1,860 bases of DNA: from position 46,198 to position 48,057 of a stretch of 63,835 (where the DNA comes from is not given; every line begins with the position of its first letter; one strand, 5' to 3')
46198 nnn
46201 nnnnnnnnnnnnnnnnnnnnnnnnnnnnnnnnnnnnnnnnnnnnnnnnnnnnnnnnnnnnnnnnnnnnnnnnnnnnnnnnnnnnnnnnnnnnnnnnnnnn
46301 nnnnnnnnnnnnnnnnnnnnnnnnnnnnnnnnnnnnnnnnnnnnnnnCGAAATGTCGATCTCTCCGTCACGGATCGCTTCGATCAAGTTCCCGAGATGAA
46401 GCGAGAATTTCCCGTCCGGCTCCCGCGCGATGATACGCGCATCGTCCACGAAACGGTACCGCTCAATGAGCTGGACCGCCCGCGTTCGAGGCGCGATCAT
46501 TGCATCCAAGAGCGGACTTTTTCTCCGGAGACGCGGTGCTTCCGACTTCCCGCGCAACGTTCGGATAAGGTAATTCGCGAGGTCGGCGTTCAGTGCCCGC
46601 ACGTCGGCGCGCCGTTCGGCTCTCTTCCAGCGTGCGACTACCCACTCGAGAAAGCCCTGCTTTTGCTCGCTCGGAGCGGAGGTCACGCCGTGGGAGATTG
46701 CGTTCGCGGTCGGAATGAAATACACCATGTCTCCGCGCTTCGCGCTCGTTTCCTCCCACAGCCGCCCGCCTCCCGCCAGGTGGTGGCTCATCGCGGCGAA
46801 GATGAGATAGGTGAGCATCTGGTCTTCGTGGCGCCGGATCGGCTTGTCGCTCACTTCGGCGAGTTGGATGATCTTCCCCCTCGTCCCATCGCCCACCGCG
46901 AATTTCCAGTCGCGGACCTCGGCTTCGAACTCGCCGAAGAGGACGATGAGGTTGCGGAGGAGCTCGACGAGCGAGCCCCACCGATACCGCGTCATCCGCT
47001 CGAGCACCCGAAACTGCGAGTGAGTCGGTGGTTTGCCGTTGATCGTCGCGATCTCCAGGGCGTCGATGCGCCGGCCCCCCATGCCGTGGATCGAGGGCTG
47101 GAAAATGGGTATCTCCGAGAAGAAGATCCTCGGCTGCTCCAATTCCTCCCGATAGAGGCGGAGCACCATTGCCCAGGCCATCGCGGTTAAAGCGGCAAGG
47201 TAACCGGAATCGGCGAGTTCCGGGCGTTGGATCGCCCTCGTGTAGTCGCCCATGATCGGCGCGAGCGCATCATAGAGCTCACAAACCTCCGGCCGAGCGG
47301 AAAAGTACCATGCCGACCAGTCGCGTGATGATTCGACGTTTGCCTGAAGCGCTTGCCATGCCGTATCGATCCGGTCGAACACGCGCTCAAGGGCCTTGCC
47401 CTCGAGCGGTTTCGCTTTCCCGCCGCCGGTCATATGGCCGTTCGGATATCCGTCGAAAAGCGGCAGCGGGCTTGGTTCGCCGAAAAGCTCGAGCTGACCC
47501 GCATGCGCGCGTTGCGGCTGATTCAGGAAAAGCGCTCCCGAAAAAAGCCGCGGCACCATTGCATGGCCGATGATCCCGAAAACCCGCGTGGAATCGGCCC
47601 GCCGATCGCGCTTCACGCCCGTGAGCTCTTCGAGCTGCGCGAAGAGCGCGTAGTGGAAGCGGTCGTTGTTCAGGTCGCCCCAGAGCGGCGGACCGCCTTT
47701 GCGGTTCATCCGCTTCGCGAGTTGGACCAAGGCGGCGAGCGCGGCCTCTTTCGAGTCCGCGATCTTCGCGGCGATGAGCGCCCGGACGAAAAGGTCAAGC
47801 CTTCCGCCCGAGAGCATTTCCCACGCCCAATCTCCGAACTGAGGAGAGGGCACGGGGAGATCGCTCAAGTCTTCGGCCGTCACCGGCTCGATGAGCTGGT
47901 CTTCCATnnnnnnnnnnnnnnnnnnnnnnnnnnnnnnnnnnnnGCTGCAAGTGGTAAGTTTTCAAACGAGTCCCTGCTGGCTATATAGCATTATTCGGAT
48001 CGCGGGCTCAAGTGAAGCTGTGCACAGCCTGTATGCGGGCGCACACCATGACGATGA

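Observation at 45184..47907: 907-aa fusion of a PD-(D/E)xK (RecB/Cas4-like) nuclease-like region to a DnaG-type zf-CHC2 + TOPRIM primase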

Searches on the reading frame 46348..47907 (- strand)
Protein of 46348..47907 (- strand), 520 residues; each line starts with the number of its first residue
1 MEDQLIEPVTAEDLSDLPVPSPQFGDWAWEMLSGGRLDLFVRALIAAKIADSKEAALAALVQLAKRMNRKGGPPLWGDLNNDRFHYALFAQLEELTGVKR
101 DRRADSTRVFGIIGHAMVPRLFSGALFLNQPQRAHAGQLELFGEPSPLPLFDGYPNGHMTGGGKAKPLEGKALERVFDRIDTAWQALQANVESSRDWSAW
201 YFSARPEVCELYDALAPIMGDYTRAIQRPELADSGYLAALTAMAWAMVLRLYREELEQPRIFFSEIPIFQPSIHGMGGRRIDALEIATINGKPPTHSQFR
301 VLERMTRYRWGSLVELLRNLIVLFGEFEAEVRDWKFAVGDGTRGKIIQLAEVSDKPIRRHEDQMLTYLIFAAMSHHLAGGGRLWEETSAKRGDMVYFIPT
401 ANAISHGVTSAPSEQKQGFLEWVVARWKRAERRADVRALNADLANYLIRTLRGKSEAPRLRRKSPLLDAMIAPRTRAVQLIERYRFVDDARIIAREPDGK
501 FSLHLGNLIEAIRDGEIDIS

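Call 16: search_solved_structures(query=A2, max_evalue=10, show_alignments=3)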
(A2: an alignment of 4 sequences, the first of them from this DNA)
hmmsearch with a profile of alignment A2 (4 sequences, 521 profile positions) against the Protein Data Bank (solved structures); distinct sequences matched with E-value up to 10: 5.
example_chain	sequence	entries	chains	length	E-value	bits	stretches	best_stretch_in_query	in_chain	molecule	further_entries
2bkc_A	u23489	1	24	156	0.92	11.4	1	302-356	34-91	NON-HEME IRON-CONTAINING FERRITIN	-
6sev_A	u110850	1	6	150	0.93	11.4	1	302-356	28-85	DNA starvation/stationary phase protection protein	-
2iy4_A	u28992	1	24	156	0.99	11.3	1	302-356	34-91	NON-HEME IRON-CONTAINING FERRITIN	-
1qgh_A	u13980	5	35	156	1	11.3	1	302-356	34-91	NON-HEME IRON-CONTAINING FERRITIN | DNA protection during starvation protein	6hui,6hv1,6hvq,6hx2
2bjy_A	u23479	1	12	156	1.1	11.2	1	302-356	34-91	NON-HEME IRON-CONTAINING FERRITIN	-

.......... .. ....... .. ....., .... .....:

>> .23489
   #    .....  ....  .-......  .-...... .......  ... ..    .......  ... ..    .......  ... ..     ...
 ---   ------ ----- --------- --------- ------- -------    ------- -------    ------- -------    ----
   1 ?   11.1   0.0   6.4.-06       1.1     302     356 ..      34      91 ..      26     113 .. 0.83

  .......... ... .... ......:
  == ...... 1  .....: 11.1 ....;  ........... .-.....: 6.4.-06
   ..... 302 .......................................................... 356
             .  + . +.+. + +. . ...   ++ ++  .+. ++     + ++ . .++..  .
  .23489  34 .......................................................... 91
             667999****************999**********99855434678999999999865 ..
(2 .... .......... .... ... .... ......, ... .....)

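Call 27: search_protein_representatives(alignment_id=A2)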
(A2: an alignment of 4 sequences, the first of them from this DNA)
Query: 4 sequences, 521 profile positions. Proteins with E-value up to 0.001 (for the whole library): 202; up to 1e-10: 187; up to 1e-30: 139. The best 150 are listed.
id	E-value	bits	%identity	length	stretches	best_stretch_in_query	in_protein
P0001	1.4e-256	868.8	-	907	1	1-521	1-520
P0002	5.7e-243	823.9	-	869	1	1-521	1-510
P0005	5.8e-150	517.0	-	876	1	6-520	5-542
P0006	5.5e-134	464.3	-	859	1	4-521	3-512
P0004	3.0e-119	415.6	-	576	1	238-521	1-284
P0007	1.8e-101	357.0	-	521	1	4-495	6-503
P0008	1.3e-97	344.2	-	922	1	6-519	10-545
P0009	9.2e-93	328.3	-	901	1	7-521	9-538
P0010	1.6e-91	324.1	-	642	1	6-519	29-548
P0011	5.2e-90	319.2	-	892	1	5-519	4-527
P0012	6.9e-89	315.4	-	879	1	4-520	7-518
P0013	7.3e-89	315.4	-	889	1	4-520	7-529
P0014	1.4e-88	314.5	-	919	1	3-521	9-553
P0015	1.7e-88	314.2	-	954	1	6-486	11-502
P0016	2.5e-88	313.6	-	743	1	14-520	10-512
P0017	5.0e-86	306.0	-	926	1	18-520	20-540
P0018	7.5e-86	305.4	-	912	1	4-517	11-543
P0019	3.6e-85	303.2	-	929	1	17-521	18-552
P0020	5.3e-84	299.3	-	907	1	7-518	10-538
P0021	5.8e-84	299.2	-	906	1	18-521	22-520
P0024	6.3e-81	289.2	-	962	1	6-519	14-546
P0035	9.9e-74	265.4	-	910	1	2-518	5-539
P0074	4.7e-58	213.7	-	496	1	6-457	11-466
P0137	1.4e-31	126.4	-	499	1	12-456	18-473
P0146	6.1e-29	117.7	-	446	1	17-423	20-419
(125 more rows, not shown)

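Call 28: predict_structure(alignment_id=A2)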
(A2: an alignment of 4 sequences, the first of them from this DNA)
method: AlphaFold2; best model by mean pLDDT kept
length: 520 residues; sequences in the alignment: 4
mean_pLDDT: 46.1   pTM: 0.33
mean pLDDT of the five models: 46.1, 42.4, 41.9, 41.9, 41.2
residues with pLDDT >= 90: 0; 70-90: 52; 50-70: 135; < 50: 333
segments of 3 or more residues with pLDDT < 50: 1-5, 32-35, 70-83, 100-169, 190-205, 217-259, 269-279, 334-392, 394-488, 499-501, 515-520
pLDDT, mean of each block of 10 residues (from residue 1): 50 61 52 56 75 80 62 36 53 62 28 29 29 26 28 29 36 55 53 42 48 50 40 37 47 47 56 35 68 75 63 65 72 44 29 29 39 46 42 46 45 42 37 37 37 31 27 32 41 56 52 41
secondary structure, 60 per line:
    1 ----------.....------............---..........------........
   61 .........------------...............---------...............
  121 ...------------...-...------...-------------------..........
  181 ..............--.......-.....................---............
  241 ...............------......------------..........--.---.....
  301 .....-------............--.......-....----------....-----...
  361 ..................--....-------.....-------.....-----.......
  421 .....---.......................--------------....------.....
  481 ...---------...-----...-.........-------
elements in order: H11-15 H22-33 H37-46 H53-69 H82-96 H106-123 H171-194 H197-203 H205-225 H229-255 E262-267 E280-289 H296-305 H313-324 E327-333 H335-338 H349-352 H358-378 H381-384 E392-396 E404-408 H414-425 H429-451 H466-469 H476-483 E493-495 E501-503 H505-513
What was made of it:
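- Tried and rejected: With a 4-sequence alignment it gave pLDDT 46 and was unusable (call 28).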

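Call 37: predict_structure(alignment_id=A5)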
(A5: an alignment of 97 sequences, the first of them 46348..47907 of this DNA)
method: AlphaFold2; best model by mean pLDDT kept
length: 520 residues; sequences in the alignment: 97
mean_pLDDT: 89.7   pTM: 0.88
mean pLDDT of the five models: 89.7, 88.9, 88.8, 88.6, 88.1
residues with pLDDT >= 90: 407; 70-90: 61; 50-70: 23; < 50: 29
segments of 3 or more residues with pLDDT < 50: 133-140, 143-162
pLDDT, mean of each block of 10 residues (from residue 1): 80 96 95 96 97 97 91 94 86 92 84 95 85 44 46 43 70 96 97 92 97 96 93 89 98 90 96 93 98 97 95 98 98 98 94 98 98 97 95 98 98 96 94 95 95 83 70 81 92 87 93 92
secondary structure, 60 per line:
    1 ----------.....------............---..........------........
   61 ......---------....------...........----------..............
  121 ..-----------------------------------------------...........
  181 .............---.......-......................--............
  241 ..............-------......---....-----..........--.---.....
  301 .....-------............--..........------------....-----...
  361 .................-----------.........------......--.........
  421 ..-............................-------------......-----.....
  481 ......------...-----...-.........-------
elements in order: H11-15 H22-33 H37-46 H53-66 H76-79 H86-96 H107-122 H170-193 H197-203 H205-226 H229-254 E262-267 H271-274 E280-289 H296-305 H313-324 E327-336 H349-352 H358-377 E389-397 E404-409 H412-422 H424-451 H465-470 H476-485 E493-495 E501-503 H505-513
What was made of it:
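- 47422..47511 (-): aa 133-162: disordered loop carrying the beta-clamp-binding-like motif QLELF (aa 138-142, nt 47482-47496) and a second LPLF (aa 148-151). pLDDT below 50 at 133-140 and 143-162 (call 37).
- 47224..47421 (-): aa 163-228: helical region leading into the nuclease core. AF2 helices 170-226 (call 37).
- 46348..46542 (-): aa 456-520: linker and small helix/strand element joining the nuclease module to the primase. AF2 model (call 37).
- On PD-(D/E)xK (RecB-like) nuclease superfamily: AF2 model pLDDT 89.7 with H229-254, E262-267, E280-289, E327-336, H358-377 and E389-397 (call 37).
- Model pLDDT 89.7, pTM 0.88 (call 37). The core carries unusual insertions (call 37).
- Tried and rejected: It was replaced by the 97-sequence run (call 37).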

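Call 40: fold_search(model_id=the predicted structure, library=pdb)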
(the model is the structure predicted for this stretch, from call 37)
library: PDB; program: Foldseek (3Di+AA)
matches with E <= 10: 117; with E <= 0.001: 0
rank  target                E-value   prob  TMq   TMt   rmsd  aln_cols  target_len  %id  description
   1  5zyw                  4.1e-02  0.80  0.17  0.32  13.5       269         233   12  The crystal structure of apo-HsMGME1 with Mn2+ (released 2018-09-19)
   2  4cei_B                1.8e-01  0.28  0.17  0.09  20.6       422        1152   12  Crystal structure of ADPNP-bound AddAB with a forked DNA substrate (released 2014-03-12)
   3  7v1a_A                3.5e-01  0.06  0.09  0.13  26.8       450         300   10  Stapled TBS peptide from RIAM bound to talin R7R8 domains (released 2023-06-14)
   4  3syy                  4.4e-01  0.23  0.13  0.30  13.4       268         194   12  Crystal Structure of an alkaline exonuclease (LHK-Exo) from Laribacter hongkongensis (released 2012-02-15)
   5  5xg3_B                4.4e-01  0.06  0.08  0.10  21.9       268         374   13  Crystal structure of the ATPgS-engaged Smc head domain with an extended coiled coil bound to the C-terminal domain of  (released 2017-06-07)
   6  7et0_A                7.0e-01  0.13  0.12  0.10  14.9       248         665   11  Crystal structure of the complex formed by Wolbachia cytoplasmic incompatibility factors CinA and CinB from wPip (released 2021-11-10)
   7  4q60_B                7.7e-01  0.20  0.09  0.14  10.7       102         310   11  Crystal structure of a 4-hydroxyproline epimerase from Burkholderia Multivorans atcc 17616, target EFI-506586, open fo (released 2014-05-07)
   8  4q60_A                7.7e-01  0.18  0.09  0.14  10.7       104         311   12  Crystal structure of a 4-hydroxyproline epimerase from Burkholderia Multivorans atcc 17616, target EFI-506586, open fo (released 2014-05-07)
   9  7et0_C                7.7e-01  0.13  0.12  0.10  14.7       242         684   12  Crystal structure of the complex formed by Wolbachia cytoplasmic incompatibility factors CinA and CinB from wPip (released 2021-11-10)
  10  4jbd                  8.5e-01  0.21  0.12  0.19  10.3       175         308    8  Crystal structure of Pput_1285, a putative hydroxyproline epimerase from Pseudomonas putida f1 (target EFI-506500), open (released 2013-03-13)
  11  5xg3_A                1.0e+00  0.04  0.09  0.11  23.5       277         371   11  Crystal structure of the ATPgS-engaged Smc head domain with an extended coiled coil bound to the C-terminal domain of  (released 2017-06-07)
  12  8cxl_B                1.1e+00  0.02  0.08  0.08  24.6       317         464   10  Structure of NapH3, a vanadium-dependent haloperoxidase homolog catalyzing the stereospecific alpha-hydroxyketone rear (released 2022-08-31)
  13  4jci_A                1.3e+00  0.18  0.12  0.19  10.1       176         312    7  Crystal structure of csal_2705, a putative hydroxyproline epimerase from CHROMOHALOBACTER SALEXIGENS (TARGET EFI-50648 (released 2013-03-13)
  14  7ocy_A                1.5e+00  0.01  0.08  0.08  27.8       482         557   10  Enterococcus faecalis EfrCD in complex with a nanobody (released 2022-05-18)
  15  6ql7_A                1.6e+00  0.04  0.10  0.04  24.5       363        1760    9  Structure of fatty acid synthase complex with bound gamma subunit from Saccharomyces cerevisiae at 4.6 angstrom (released 2020-03-18)
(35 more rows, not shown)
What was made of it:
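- Foldseek PDB: MGME1, AddB, LHK-Exo, CinB and Exo5 among the top 34 (call 40).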

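Call 44: fold_search(model_id=the predicted structure, library=viral)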
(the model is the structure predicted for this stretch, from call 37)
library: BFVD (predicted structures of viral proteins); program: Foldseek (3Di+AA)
matches with E <= 10: 137; with E <= 0.001: 0
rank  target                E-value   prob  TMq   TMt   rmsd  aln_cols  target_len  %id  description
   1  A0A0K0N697            3.8e-03  0.99  0.21  0.25  12.7       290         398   13  PD-(D/E)XK endonuclease-like domain-containing protein [Tsukamurella phage TIN4]
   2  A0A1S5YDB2            4.1e-03  1.00  0.21  0.33  13.6       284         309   11  PD-(D/E)XK endonuclease-like domain-containing protein [Leptopilina boulardi filamentous virus]
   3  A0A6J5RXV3            6.9e-03  1.00  0.21  0.36  11.6       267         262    9  COG2887 RecB family exonuclease [uncultured Caudovirales phage]
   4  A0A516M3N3            1.0e-02  0.99  0.24  0.36  14.2       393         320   10  (no name in the UniProt tables at hand)
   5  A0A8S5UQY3            1.4e-02  0.85  0.21  0.27  17.1       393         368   11  Exodeoxyribonuclease 8 [Podoviridae sp. ctQyH19]
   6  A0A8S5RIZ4            2.1e-02  0.35  0.13  0.17  17.8       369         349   11  Uncharacterized protein [virus sp. ctML55]
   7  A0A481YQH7            3.1e-02  0.93  0.20  0.38  17.2       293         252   13  Exonuclease [Pithovirus LCDPAC02]
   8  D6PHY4                5.7e-02  0.85  0.17  0.37  13.6       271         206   14  (no name in the UniProt tables at hand)
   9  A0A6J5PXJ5            5.9e-02  0.63  0.15  0.21  14.0       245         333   11  Uncharacterized protein [uncultured Caudovirales phage]
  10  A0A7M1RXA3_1          7.2e-02  0.28  0.19  0.13  21.5       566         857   11  Uncharacterized protein [uncultured phage cr108_1]
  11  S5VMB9                7.5e-02  0.87  0.17  0.24  10.2       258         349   13  Putative exonuclease [Pseudomonas phage PaBG]
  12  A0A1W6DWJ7            7.9e-02  0.87  0.19  0.27   6.4       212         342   11  (no name in the UniProt tables at hand)
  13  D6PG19                7.9e-02  0.33  0.14  0.22  18.9       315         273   11  (no name in the UniProt tables at hand)
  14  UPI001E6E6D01         8.2e-02  0.75  0.22  0.34  13.3       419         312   11  (no name look-up for this kind of identifier)
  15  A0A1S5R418            9.5e-02  0.57  0.16  0.29  17.6       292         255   11  Uncharacterized protein [Pseudomonas phage pf16]
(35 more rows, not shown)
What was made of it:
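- On PD-(D/E)xK (RecB-like) nuclease superfamily: Foldseek hits are dominated by PD-(D/E)xK nucleases (calls 40, 44), but with modest E-values.
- Closest known: RecB-family PD-. Same: Best fold matches (calls 40, 44).
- BFVD top hits are PD-(D/E)xK, RecB-family, Cas4-like or ExoVIII proteins, probability 0.99-1.0, E about 4e-3 (call 44). Foldseek E-values are modest and TM-scores low (0.17-0.38) for the 520-aa multi-domain query (calls 40, 44).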

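Call 60: find_homologous_proteins(query=A7, max_evalue=0.00001)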
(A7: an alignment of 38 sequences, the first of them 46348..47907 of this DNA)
Query A7 (38 sequences) (520 aa, profile of the alignment): 3 proteins with E <= 0.00001 among 8000 candidates.
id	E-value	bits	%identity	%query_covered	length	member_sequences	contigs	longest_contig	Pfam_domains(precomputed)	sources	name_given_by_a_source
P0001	1.3e-140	488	100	100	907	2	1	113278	PF13155.13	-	-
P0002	6.1e-132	459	44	99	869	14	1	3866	PF13155.13,PF13362.13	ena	-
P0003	1.7e-105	372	28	96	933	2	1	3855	-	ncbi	-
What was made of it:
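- Tried and rejected: A 38-sequence N-terminal alignment returned only 3 proteins, and the search was wasted (call 60).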

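Call 61: list_cluster_members(proteins=[P0005, P0006, P0008, P0015, P0024, P0035, P0007, P0074, P0137, P0146])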
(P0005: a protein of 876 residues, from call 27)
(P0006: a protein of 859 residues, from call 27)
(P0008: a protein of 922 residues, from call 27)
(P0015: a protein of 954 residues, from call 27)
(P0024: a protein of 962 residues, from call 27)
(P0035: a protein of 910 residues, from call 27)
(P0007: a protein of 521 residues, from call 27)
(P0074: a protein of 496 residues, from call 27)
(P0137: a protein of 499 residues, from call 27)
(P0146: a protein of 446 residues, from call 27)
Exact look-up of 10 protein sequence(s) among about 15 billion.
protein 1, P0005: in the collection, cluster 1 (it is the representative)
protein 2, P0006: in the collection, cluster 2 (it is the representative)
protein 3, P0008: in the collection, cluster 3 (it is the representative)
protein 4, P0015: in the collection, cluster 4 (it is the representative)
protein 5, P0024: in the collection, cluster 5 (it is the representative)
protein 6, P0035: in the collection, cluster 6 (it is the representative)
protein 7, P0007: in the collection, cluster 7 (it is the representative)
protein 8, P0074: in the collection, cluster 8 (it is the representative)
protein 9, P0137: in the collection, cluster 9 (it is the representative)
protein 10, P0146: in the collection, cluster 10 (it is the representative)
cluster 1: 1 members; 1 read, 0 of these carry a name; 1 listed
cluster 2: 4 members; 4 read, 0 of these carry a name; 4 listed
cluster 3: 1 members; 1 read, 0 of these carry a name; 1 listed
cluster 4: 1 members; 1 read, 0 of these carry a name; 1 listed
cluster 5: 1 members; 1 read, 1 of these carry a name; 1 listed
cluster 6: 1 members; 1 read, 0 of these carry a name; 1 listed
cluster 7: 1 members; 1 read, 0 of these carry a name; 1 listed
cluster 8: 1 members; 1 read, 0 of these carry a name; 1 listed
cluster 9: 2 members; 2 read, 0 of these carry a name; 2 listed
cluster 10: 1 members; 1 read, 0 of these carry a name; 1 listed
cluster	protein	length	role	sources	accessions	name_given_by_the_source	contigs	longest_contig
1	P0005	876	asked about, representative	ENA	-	-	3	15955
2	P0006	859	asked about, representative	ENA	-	-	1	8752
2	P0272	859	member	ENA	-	-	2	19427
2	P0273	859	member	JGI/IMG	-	-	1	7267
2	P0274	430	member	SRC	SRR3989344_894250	-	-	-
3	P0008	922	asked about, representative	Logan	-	-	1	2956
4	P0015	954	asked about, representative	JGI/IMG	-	-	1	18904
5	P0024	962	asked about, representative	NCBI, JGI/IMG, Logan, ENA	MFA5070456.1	MAG: toprim domain-containing protein [Patescibacteria group bacterium]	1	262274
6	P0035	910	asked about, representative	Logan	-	-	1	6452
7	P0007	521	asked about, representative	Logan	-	-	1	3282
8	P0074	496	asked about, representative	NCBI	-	-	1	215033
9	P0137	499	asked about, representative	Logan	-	-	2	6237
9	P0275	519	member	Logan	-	-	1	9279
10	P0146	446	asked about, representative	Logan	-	-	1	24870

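Call 69: find_encoding_contigs(protein=P0024, flank=10000, max_places=2)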
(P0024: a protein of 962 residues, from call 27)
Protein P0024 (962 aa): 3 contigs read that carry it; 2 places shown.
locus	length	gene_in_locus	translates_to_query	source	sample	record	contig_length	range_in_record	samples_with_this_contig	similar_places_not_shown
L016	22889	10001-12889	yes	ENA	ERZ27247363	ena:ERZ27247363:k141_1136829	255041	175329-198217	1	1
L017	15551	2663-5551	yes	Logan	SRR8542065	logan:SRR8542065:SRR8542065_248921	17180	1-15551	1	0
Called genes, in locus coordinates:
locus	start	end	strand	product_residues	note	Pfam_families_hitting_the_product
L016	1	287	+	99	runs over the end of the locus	-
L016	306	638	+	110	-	-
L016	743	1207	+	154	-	PF08719:NADAR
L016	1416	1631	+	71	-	-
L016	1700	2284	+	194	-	PF00210:Ferritin (weak), PF02915:Rubrerythrin, PF21349:RUBY_RBDX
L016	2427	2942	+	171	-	PF21349:RUBY_RBDX, PF02915:Rubrerythrin (weak)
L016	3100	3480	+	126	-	PF06397:Desulfoferrod_N, PF01880:Desulfoferrodox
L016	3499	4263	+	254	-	-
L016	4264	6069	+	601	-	PF01807:Zn_ribbon_DnaG, PF08275:DNAG_N, PF01751:Toprim (weak), PF13155:Toprim_2, PF13662:Toprim_4, PF10410:DnaB_bind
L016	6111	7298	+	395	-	PF03979:Sigma70_r1_1, PF00140:Sigma70_r1_2, PF04542:Sigma70_r2, PF04539:Sigma70_r3, PF04545:Sigma70_r4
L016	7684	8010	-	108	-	-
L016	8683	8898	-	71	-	-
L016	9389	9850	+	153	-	PF18967:PycTM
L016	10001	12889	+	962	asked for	PF13155:Toprim_2 (weak)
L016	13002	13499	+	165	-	PF27226:AF_1845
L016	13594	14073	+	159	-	PF01988:VIT1 (weak)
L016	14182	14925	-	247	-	-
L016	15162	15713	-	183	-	PF13302:Acetyltransf_3, PF13420:Acetyltransf_4, PF00583:Acetyltransf_1, PF13673:Acetyltransf_10, PF13508:Acetyltransf_7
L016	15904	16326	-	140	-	-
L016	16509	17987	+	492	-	PF02310:B12-binding, PF04055:Radical_SAM, PF13282:DUF4070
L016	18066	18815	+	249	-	PF02535:Zip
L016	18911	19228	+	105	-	PF01740:STAS, PF13466:STAS_2 (weak)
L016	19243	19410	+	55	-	-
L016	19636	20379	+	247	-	-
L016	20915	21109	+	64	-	PF12838:Fer4_7 (weak), PF12797:Fer4_2, PF00037:Fer4, PF12837:Fer4_6, PF13237:Fer4_10 (weak), PF13459:Fer4_15, PF13370:Fer4_13, PF12800:Fer4_4 (weak), +1 more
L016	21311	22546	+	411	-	PF00188:CAP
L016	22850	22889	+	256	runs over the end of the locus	PF13462:Thioredoxin_4, PF13098:Thioredoxin_2 (faint), PF01323:DSBA, PF13462:Thioredoxin_4, PF01323:DSBA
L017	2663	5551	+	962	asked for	PF13155:Toprim_2 (weak)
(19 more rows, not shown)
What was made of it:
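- On Canonical replicative DnaG (equivalog): The true DnaG in L016 does have DnaB_bind (call 69).
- Closest known: Bacterial DnaG primase. Different: Coexists with a true DnaG in one family member (call 69).
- A canonical dnaG (with a DnaB_bind domain) plus rpoD lies 4 kb upstream of member P0024 (call 69). Family member P0024 sits 4 kb from a canonical dnaG-rpoD pair (call 69).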
